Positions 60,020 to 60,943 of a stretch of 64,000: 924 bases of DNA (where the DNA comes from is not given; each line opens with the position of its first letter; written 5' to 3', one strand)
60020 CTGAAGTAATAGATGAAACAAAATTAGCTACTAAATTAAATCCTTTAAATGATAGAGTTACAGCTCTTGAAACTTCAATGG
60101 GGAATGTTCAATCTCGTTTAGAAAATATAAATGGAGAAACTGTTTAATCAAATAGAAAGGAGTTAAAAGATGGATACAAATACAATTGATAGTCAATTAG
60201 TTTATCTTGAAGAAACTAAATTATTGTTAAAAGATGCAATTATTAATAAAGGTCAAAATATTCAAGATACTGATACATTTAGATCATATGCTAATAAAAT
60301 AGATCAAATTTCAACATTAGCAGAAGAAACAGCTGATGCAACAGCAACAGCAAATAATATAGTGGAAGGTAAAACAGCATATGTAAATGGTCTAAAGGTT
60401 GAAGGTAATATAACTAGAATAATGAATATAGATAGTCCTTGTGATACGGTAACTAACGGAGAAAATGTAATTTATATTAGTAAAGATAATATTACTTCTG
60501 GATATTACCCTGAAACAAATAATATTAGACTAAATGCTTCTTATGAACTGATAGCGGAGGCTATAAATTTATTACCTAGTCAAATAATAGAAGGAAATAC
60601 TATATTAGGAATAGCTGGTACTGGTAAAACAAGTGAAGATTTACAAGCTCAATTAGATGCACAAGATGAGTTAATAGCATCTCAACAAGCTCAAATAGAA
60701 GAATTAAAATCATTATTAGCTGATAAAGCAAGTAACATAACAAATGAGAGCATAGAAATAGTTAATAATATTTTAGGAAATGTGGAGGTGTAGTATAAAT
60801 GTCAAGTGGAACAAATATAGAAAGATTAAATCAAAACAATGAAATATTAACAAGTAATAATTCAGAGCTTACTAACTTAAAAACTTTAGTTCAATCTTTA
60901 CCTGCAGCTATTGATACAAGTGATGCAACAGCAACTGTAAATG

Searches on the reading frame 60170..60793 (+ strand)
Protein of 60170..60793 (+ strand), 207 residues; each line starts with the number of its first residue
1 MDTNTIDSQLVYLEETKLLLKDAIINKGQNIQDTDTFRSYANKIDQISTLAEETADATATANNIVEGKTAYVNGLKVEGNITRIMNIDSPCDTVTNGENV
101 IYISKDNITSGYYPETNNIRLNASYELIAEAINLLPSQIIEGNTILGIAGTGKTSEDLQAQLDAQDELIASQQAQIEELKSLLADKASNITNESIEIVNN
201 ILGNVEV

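Call 9: search_protein_families(library=pfam, proteins=[window:60170-60793:+], max_evalue=0.1)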
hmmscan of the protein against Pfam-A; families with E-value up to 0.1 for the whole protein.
window:60170-60793:+ (207 aa): 3 families
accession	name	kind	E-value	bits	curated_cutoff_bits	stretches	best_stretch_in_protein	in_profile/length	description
PF06428.16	Sec2p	-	0.001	19.4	28.5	1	154-188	51-85/92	GDP/GTP exchange factor Sec2p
PF05335.18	DUF745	-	0.019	15.2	33.3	0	48-78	40-70/183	Protein of unknown function (DUF745)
PF16516.10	CC2-LZ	-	0.052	14.4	35.3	1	155-191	16-52/100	Leucine zipper of domain CC2 of NEMO, NF-kappa-B essential modulator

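Call 10: search_protein_families(library=phrogs, proteins=[window:60170-60793:+], max_evalue=0.01)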
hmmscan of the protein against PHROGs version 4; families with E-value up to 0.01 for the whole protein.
window:60170-60793:+ (207 aa): 2 families
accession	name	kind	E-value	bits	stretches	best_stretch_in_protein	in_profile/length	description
phrog_13589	-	unknown function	3.7e-11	42.7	1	40-176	771-903/1042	-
phrog_38337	-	unknown function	4.1e-07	30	1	50-151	301-389/622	-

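Call 15: find_encoding_contigs(protein=window:60170-60793:+, flank=10000, max_places=6)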
Protein window:60170-60793:+ (207 aa): no gene with exactly this product is on record in the collection.

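Call 17: find_related_loci(query=window:60170-60793:+, collection=viral_contigs, flank=10000)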
Query window:60170-60793:+ (207 aa) in viral_contigs; peptide patterns used: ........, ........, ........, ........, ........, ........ (x = any residue, [..] = any of these).
18 stretches matched a pattern, but none encodes a relative of the query by tblastn (E <= 1e-3).

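Call 22: find_homologous_proteins(query=window:60170-60790:+, max_evalue=0.001)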
Query window:60170-60790:+ (207 aa): 100 proteins with E <= 0.001 among 1726 candidates.
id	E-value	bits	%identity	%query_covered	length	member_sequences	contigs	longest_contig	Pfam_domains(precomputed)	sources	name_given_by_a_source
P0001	2.8e-121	420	100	100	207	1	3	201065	-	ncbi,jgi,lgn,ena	jgi:hypothetical protein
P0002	3.7e-120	416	90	71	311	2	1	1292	-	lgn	-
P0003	8.0e-120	415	99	100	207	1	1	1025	-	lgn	-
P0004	1.2e-119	415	99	100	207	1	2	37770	-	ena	-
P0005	2.0e-118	411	98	100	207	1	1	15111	-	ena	-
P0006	2.6e-118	411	98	100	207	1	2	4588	-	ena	-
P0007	3.3e-118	410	97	100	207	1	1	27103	-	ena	-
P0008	4.9e-118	410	97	100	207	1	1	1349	-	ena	-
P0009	8.5e-118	409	97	100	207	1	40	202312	-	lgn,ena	-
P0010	2.0e-117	408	97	100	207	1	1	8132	-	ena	-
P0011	2.7e-117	407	97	100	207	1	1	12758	-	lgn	-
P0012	2.9e-117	407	97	100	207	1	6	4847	-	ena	-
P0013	3.1e-117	407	98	100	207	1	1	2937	-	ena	-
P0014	5.0e-117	406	97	100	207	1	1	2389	-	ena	-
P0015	1.1e-116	405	97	100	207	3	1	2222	-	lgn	-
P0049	9.0e-99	347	82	100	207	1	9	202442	-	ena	-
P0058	5.0e-39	152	49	99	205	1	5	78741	-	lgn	-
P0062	6.0e-37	145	45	99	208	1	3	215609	-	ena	-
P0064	3.5e-36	143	61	71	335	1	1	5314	-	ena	-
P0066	2.4e-31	127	68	39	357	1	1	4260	-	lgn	-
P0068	2.2e-30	124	46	89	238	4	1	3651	-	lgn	-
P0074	5.9e-20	90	40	83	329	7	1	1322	PF03382.21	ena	-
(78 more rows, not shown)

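Call 23: find_encoding_contigs(protein=P0001, flank=10000, max_places=4)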
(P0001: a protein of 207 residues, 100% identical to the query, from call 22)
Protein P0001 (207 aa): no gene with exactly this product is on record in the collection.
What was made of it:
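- Tried and rejected: They failed twice (calls 15, 23).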

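Call 24: find_encoding_contigs(protein=P0049, flank=10000, max_places=3)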
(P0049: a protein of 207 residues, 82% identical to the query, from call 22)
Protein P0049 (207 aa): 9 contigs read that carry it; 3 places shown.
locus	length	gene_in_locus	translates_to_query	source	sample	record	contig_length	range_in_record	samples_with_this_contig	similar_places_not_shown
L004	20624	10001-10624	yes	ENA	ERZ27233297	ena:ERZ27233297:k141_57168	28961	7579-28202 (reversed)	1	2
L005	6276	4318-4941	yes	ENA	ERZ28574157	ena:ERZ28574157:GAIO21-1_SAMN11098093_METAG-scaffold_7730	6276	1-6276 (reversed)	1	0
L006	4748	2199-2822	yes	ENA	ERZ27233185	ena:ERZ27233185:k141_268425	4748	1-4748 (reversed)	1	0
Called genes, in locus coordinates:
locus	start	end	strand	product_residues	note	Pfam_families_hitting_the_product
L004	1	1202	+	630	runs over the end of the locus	PF00404:Dockerin_1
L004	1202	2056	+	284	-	-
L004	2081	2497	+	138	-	-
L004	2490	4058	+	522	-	-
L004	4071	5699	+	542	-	PF01551:Peptidase_M23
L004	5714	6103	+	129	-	PF04965:GPW_gp25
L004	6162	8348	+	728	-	-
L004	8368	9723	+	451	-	PF22337:Phage_fiber_rpt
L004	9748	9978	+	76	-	-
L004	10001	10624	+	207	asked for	-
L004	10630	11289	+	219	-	-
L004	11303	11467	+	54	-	-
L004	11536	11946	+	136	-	PF22652:DUF7006 (weak)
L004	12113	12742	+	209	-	-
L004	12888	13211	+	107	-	-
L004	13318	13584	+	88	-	-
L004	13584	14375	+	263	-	-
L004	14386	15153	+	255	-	PF00112:Peptidase_C1 (weak)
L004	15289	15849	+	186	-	-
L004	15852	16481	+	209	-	-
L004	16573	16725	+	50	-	-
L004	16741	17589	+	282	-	-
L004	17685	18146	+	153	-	-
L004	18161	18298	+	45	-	-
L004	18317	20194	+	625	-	PF07230:Portal_T4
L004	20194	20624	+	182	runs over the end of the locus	PF00265:TK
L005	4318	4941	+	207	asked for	-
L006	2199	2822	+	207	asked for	-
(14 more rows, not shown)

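Call 35: predict_structure(alignment_id=A2)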
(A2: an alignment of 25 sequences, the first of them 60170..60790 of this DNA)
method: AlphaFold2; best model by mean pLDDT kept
length: 207 residues; sequences in the alignment: 25
mean_pLDDT: 67.1   pTM: 0.29
mean pLDDT of the five models: 67.1, 62.4, 60.2, 53.1, 52.0
residues with pLDDT >= 90: 0; 70-90: 99; 50-70: 84; < 50: 24
segments of 3 or more residues with pLDDT < 50: 50-57, 83-89, 203-207
pLDDT, mean of each block of 10 residues (from residue 1): 65 79 74 80 65 48 57 58 46 60 60 57 77 82 82 73 84 83 68 59 47
secondary structure, 60 per line:
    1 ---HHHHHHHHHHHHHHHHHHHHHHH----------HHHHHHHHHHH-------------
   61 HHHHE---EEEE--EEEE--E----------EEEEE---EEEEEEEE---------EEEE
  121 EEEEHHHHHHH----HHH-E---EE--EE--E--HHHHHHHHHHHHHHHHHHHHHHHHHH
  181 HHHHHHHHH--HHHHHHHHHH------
elements in order: H4-26 H37-47 H61-64 E69-72 E75-78 E92-96 E100-107 E117-124 H125-131 H155-189 H192-201
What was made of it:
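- The B1 model is weak (pLDDT 67, pTM 0.29; call 35), and monomer predictions say nothing about trimerisation.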

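Call 36: search_solved_structures(query=A2, max_evalue=1, show_alignments=2)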
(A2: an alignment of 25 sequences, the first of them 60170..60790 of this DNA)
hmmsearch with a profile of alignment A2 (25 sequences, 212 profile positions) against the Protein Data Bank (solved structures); distinct sequences matched with E-value up to 1: 2.
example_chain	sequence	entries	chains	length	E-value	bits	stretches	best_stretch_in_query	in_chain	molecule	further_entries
4cgc_A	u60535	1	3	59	0.26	14.3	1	157-202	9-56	ECHINODERM MICROTUBULE-ASSOCIATED PROTEIN-LIKE 4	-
9yru_A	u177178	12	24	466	0.94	12.4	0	36-84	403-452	Cysteine--tRNA ligase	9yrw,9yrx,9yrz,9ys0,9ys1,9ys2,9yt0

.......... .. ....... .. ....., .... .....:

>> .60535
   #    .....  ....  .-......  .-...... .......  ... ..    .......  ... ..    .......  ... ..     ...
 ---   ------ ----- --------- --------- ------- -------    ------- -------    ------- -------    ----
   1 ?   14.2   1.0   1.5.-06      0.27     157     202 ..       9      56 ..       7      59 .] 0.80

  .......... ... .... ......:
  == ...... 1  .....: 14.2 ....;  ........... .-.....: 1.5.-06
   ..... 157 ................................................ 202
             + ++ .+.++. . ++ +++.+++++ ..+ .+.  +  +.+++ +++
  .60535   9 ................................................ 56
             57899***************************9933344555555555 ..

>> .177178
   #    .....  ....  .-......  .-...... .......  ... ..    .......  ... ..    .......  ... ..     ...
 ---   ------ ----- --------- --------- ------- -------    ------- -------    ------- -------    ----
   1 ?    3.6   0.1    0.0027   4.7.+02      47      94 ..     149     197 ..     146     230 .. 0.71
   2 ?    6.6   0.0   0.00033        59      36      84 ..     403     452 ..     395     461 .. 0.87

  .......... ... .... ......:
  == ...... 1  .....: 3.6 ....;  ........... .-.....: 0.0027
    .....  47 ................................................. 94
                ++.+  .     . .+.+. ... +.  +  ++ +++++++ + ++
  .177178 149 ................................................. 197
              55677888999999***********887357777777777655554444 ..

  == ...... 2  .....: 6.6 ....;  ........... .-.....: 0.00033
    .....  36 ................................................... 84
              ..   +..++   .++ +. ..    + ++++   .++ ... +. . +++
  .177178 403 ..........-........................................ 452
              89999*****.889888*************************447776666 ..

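Call 38: fold_search(model_id=the predicted structure, library=pdb)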
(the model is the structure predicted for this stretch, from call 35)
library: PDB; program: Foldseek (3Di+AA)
matches with E <= 10: 121; with E <= 0.001: 0
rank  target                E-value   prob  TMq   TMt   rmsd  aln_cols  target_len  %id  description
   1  4v8p_AO               7.9e-01  0.11  0.15  0.21  18.1       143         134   15  T.thermophila 60S ribosomal subunit in complex with initiation factor 6. (released 2014-07-09)
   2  6c9h_B                1.7e+00  0.08  0.14  0.17  17.4        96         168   14  non-phosphorylated AMP-activated protein kinase bound to pharmacological activator R734 (released 2018-11-28)
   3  5j7r_B                1.8e+00  0.07  0.12  0.16   7.1        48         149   10  2.5 Angstrom Crystal Structure of Putative Lipoprotein from Clostridium perfringens (released 2016-04-20)
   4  5j7r_C                1.9e+00  0.06  0.12  0.15   7.3        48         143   10  2.5 Angstrom Crystal Structure of Putative Lipoprotein from Clostridium perfringens (released 2016-04-20)
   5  8amz_U                2.4e+00  0.11  0.15  0.11  34.7       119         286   12  Spinach 19S proteasome (released 2022-08-24)
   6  6c9g_B                2.7e+00  0.05  0.14  0.16  17.7       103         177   11  AMP-activated protein kinase bound to pharmacological activator R739 (released 2018-11-28)
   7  8ppl_I4               3.0e+00  0.04  0.11  0.09  25.9       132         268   15  MERS-CoV Nsp1 bound to the human 43S pre-initiation complex (released 2023-10-18)
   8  3iq2_A                3.2e+00  0.05  0.11  0.16   8.8        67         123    9  Human sorting nexin 7, phox homology (PX) domain (released 2009-09-08)
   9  5tgj_C                3.2e+00  0.05  0.12  0.16  15.5        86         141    8  Structure of the SNX5 PX domain in complex with chlamydial protein IncE in space group I2 (released 2017-10-11)
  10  6c9j_B                3.4e+00  0.12  0.14  0.16  11.2        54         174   13  AMP-activated protein kinase bound to pharmacological activator R734 (released 2018-11-28)
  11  6c5r_F                3.4e+00  0.06  0.16  0.18  16.7       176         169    9  Crystal structure of the soluble domain of the mitochondrial calcium uniporter (released 2018-07-11)
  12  2hn1                  3.4e+00  0.06  0.14  0.12  28.2       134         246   13  Crystal structure of a CorA soluble domain from A. fulgidus in complex with Co2+ (released 2006-08-29)
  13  6c9f_B                3.7e+00  0.12  0.14  0.16  11.1        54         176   13  AMP-activated protein kinase bound to pharmacological activator R734 (released 2018-11-28)
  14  3t4n_B                3.7e+00  0.06  0.13  0.24  19.9        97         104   10  Structure of the regulatory fragment of Saccharomyces cerevisiae AMPK in complex with ADP (released 2011-11-09)
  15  4cfe_B                3.7e+00  0.04  0.14  0.17  17.0       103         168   13  Structure of full length human AMPK in complex with a small molecule activator, a benzimidazole derivative (991) (released 2013-12-25)
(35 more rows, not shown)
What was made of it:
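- On Phage tail fibre / receptor-binding protein with N-terminal anchor and exchangeable distal domain: Foldseek found nothing (call 38).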

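Call 40: find_encoding_contigs(protein=P0103, flank=10000, max_places=3)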
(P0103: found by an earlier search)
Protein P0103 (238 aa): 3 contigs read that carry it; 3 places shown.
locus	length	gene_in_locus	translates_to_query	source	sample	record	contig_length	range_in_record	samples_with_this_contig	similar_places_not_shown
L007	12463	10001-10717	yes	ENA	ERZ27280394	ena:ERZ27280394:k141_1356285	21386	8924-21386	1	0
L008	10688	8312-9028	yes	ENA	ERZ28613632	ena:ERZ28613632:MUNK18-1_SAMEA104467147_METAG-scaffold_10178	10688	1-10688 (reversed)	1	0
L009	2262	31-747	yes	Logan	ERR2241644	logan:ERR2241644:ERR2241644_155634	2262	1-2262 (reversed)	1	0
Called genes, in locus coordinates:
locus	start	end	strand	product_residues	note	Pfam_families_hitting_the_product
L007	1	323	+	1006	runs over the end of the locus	PF14890:Intein_splicing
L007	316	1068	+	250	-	-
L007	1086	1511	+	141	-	-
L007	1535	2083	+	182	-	-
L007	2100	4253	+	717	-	-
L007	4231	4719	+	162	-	-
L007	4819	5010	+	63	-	-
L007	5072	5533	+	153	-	-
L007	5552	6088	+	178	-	-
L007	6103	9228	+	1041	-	-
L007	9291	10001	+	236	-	-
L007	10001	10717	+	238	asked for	-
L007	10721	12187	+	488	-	PF24681:Kelch_KLHDC2_KLHL20_DRC7 (weak)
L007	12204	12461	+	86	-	?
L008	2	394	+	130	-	?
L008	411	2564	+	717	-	-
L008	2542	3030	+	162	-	-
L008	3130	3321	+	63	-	-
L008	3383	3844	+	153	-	-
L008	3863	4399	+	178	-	-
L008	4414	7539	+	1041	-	-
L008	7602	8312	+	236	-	-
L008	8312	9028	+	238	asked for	-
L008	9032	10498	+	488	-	PF24681:Kelch_KLHDC2_KLHL20_DRC7 (weak)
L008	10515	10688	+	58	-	?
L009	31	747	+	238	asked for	-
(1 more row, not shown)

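Call 41: find_encoding_contigs(protein=P0109, flank=10000, max_places=2)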
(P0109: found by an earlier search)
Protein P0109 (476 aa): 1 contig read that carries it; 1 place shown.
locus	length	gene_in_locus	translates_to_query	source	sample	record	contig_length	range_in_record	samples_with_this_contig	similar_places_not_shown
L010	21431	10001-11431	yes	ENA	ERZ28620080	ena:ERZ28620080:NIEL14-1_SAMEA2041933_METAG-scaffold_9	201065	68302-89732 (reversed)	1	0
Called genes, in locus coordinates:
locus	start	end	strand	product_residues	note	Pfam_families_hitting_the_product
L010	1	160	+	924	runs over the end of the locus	PF13151:DUF3990 (faint), PF13403:Hint_2 (faint)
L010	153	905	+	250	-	-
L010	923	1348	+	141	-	-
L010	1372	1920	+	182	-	-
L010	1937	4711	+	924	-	-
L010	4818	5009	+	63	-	-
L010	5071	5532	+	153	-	-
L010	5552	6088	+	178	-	-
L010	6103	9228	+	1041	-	-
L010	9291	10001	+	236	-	-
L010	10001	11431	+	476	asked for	PF13415:Beta-prop_FBX42 (faint), PF24981:Beta-prop_ATRN-LZTR1, PF24681:Kelch_KLHDC2_KLHL20_DRC7, PF25210:Kelch_FKB95 (faint), PF01344:Kelch_1 (faint), PF07646:Kelch_2 (faint), PF13964:Beta-prop_Calicin (weak)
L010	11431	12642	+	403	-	-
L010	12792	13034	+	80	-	-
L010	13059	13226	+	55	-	-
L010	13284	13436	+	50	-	-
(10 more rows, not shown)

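Call 54: find_encoding_contigs(protein=P0062, flank=7000, max_places=2)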
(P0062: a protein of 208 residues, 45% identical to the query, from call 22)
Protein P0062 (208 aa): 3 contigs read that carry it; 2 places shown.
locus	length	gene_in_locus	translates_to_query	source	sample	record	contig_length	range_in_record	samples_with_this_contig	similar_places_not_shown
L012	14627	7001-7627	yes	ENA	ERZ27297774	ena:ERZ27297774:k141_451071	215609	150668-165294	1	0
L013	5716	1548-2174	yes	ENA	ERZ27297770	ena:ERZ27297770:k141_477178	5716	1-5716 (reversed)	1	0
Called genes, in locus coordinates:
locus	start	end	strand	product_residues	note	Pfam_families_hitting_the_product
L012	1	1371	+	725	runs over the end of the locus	-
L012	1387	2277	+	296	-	-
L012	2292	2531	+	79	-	-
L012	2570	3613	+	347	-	PF00535:Glycos_transf_2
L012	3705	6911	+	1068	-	PF03382:DUF285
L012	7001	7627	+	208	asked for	-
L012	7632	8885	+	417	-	-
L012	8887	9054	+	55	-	-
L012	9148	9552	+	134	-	-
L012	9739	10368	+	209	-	-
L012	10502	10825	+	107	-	-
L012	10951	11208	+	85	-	-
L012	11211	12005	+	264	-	-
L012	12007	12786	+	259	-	PF00112:Peptidase_C1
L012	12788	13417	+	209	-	-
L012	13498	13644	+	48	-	-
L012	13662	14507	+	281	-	-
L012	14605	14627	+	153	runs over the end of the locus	-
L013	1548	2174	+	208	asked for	-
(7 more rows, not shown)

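Call 55: find_encoding_contigs(protein=P0058, flank=7000, max_places=2)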
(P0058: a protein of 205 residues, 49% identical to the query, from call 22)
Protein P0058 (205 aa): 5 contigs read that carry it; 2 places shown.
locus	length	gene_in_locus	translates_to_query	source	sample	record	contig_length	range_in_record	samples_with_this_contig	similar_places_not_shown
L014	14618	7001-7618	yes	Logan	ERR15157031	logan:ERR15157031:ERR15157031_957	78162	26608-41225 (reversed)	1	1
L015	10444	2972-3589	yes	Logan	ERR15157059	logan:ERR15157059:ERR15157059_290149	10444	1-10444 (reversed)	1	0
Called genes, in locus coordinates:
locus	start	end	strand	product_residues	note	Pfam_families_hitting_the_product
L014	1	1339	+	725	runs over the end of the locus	PF00404:Dockerin_1 (faint)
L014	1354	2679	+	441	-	PF22337:Phage_fiber_rpt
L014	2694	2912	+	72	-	-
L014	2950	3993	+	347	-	PF00535:Glycos_transf_2, PF10111:Glyco_tranf_2_2 (faint)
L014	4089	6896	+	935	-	PF03382:DUF285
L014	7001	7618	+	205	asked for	-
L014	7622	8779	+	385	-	-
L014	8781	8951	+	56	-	-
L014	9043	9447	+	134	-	-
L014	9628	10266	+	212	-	-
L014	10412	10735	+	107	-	-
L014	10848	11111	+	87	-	-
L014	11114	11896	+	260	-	-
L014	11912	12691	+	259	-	PF00112:Peptidase_C1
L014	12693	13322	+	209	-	-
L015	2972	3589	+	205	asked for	-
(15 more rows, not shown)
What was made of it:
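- Tried and rejected: This holds in both clusters here and at cluster B in relatives (calls 24, 54, 55).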

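Call 65: search_protein_families(library=pfam, proteins=[L004:8368-9723:+, L007:10721-12187:+, L012:3705-6911:+, L012:7632-8885:+], max_evalue=0.01)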
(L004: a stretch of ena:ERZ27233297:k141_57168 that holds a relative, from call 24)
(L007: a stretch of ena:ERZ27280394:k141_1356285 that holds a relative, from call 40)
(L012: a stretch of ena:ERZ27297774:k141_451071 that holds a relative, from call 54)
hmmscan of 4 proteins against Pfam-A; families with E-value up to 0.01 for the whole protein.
L004:8368-9723:+ (451 aa): 1 family
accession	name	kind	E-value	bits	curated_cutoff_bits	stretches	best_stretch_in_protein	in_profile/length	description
PF22337.1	Phage_fiber_rpt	-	4.3e-12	45.9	27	1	196-228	1-33/34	Phage tail fiber repeats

L007:10721-12187:+ (488 aa): 5 families
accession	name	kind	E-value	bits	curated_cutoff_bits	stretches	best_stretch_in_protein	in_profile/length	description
PF13964.12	Kelch_6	-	1e-08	35.3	25.3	1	179-215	8-46/50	Kelch motif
PF24681.1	Kelch_KLHDC2_KLHL20_DRC7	-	1.4e-05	25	50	1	90-212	81-194/221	KLHDC2/KLHL20/DRC7 Kelch-repeats domain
PF25210.1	Kelch_FKB95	-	0.00016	21.8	70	1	156-253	63-164/268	FKB95, Kelch-repeats domain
PF01344.31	Kelch_1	-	0.00019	21.3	20.1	0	181-215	10-45/46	Kelch motif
PF13418.12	Kelch_4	-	0.0034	17.7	21.6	0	154-171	32-49/49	Galactose oxidase, central domain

L012:3705-6911:+ (1068 aa): 3 families
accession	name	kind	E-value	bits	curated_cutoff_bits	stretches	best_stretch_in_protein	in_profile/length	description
PF03382.20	DUF285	-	1.1e-33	115.9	25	6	188-300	6-114/120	Mycoplasma protein of unknown function, DUF285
PF23952.1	LRR_EndoS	-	6.6e-05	23.6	27.9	0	471-539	45-113/116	Endo-beta-N-acetylglucosaminidase EndoS LRR domain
PF13855.12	LRR_8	-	0.0033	17.6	27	1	612-672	2-58/61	Leucine rich repeat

L012:7632-8885:+ (417 aa): 0 families
